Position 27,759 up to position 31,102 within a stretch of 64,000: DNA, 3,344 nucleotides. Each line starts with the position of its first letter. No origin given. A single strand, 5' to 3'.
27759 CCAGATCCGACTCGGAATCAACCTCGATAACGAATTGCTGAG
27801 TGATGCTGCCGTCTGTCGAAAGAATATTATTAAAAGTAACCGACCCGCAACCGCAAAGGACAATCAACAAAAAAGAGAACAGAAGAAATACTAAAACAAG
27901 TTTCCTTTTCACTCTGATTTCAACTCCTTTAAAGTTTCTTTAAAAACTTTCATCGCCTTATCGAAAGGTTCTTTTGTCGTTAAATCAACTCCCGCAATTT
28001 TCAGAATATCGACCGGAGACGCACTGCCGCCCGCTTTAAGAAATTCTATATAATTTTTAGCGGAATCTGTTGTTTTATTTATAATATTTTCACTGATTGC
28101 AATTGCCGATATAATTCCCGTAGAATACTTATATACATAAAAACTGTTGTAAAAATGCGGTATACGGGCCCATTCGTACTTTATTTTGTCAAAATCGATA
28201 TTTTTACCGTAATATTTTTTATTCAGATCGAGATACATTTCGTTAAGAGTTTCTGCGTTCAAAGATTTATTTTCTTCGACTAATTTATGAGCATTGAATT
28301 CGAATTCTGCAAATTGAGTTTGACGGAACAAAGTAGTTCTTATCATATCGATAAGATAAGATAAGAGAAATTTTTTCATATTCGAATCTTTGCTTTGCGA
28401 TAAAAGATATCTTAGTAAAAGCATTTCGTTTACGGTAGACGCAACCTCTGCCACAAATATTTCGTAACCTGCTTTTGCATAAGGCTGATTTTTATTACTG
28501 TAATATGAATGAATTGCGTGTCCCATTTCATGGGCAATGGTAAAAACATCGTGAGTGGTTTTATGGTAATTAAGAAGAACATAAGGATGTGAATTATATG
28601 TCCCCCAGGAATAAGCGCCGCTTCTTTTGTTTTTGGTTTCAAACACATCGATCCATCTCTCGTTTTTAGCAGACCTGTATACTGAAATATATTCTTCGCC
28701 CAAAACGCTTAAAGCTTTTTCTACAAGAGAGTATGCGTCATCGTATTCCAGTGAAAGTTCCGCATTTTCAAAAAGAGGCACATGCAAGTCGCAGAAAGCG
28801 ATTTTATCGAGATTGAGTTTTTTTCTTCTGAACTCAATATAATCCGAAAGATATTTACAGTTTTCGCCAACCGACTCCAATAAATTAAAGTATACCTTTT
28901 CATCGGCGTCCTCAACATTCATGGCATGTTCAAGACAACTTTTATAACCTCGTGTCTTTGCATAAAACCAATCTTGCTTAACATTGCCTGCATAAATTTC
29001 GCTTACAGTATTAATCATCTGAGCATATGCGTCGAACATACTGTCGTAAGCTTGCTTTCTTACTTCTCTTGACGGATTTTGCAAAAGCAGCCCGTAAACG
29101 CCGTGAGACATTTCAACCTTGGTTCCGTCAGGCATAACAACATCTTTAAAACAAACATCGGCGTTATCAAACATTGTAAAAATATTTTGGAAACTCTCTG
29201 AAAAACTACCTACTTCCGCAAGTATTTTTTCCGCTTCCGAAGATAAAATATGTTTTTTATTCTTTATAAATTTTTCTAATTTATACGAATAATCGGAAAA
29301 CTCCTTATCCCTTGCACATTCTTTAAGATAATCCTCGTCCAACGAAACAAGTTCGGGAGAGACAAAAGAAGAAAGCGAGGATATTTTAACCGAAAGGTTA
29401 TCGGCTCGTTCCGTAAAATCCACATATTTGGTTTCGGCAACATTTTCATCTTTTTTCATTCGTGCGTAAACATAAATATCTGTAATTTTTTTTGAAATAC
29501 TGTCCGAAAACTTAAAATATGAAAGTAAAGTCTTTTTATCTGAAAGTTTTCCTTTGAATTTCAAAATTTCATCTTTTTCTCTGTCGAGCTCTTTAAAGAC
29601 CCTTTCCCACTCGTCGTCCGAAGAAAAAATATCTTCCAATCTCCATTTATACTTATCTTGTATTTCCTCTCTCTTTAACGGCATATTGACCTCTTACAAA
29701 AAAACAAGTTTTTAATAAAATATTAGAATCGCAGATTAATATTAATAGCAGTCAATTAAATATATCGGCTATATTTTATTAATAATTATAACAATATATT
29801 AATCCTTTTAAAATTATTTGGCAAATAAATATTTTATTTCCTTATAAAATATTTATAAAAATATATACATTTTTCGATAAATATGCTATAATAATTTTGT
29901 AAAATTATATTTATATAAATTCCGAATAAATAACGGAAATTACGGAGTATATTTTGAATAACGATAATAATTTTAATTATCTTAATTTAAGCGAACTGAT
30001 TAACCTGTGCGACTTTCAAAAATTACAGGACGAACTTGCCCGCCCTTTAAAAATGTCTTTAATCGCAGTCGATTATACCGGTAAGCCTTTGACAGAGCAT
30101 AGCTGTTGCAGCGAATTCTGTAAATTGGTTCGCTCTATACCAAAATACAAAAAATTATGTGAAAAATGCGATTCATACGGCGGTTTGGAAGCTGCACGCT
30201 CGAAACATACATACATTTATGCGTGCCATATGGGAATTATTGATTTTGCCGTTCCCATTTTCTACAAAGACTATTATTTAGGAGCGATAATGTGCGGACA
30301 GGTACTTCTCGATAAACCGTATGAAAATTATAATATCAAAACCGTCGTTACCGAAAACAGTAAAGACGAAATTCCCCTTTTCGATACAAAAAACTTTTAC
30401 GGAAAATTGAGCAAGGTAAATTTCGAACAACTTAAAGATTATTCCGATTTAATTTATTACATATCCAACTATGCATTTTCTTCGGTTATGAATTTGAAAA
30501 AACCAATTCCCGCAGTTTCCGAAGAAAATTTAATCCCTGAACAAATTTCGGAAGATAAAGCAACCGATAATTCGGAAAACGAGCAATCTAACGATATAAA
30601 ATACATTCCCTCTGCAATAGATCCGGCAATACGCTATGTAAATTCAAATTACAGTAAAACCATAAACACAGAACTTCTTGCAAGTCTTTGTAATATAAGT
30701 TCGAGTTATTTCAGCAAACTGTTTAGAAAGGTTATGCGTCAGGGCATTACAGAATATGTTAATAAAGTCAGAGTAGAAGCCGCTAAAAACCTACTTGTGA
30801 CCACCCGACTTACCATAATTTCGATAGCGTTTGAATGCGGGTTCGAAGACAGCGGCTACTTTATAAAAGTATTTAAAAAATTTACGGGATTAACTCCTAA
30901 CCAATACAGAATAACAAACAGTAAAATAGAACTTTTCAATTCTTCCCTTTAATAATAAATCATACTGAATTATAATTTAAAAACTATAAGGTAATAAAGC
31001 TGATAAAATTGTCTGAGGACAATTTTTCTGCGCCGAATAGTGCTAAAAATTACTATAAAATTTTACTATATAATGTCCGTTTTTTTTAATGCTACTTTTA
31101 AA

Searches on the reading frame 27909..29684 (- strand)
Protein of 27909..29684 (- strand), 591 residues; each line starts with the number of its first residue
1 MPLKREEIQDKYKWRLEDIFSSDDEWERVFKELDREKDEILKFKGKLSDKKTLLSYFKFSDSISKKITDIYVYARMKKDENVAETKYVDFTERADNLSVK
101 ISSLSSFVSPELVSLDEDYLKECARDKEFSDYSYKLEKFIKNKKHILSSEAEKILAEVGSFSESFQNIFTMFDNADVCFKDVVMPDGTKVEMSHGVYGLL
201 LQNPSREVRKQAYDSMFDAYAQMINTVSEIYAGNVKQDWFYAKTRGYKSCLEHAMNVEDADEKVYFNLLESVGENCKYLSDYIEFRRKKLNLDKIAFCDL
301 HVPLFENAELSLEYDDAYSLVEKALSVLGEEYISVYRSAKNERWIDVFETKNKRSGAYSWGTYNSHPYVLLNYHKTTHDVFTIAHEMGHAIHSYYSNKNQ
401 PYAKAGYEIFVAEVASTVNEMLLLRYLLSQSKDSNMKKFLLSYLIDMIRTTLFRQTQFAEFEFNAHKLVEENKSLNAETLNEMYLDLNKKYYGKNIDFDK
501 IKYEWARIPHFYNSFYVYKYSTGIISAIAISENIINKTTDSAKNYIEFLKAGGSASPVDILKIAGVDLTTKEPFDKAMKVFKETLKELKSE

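Call 86: search_protein_families(library=pfam, proteins=[window:27909-29684:-], max_evalue=0.00001)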
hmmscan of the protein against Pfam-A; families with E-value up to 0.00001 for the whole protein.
window:27909-29684:- (591 aa): 2 families
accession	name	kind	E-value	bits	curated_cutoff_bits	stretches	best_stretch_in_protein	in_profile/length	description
PF01432.26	Peptidase_M3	-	7e-71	240.3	27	1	199-579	1-456/457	Peptidase family M3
PF08439.15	Peptidase_M3_N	-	8.9e-17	61.5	25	1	111-179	1-70/70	Oligopeptidase F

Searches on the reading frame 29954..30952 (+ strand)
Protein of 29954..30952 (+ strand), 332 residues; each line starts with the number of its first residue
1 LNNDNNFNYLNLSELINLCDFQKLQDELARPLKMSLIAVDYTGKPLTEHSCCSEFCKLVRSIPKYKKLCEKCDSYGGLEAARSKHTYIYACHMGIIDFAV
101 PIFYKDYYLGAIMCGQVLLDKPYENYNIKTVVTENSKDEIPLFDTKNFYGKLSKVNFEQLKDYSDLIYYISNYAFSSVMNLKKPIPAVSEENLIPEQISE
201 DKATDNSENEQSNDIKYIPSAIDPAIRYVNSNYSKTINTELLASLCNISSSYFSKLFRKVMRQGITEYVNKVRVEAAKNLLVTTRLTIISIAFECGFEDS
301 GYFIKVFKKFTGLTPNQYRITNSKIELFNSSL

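Call 86: search_protein_families(library=pfam, proteins=[window:29954-30952:+], max_evalue=0.00001)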
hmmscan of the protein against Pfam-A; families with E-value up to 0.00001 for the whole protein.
window:29954-30952:+ (332 aa): 3 families
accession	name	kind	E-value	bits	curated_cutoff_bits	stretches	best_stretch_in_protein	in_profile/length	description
PF10114.15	PocR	-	2.9e-39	134.8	23.9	1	14-174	1-157/162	Sensory domain found in PocR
PF12833.13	HTH_18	-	1.7e-21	76.7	33.6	1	242-319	1-78/80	Helix-turn-helix domain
PF00165.29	HTH_AraC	-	2.3e-19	69.5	26.6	1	283-319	6-41/42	Bacterial regulatory helix-turn-helix proteins, AraC family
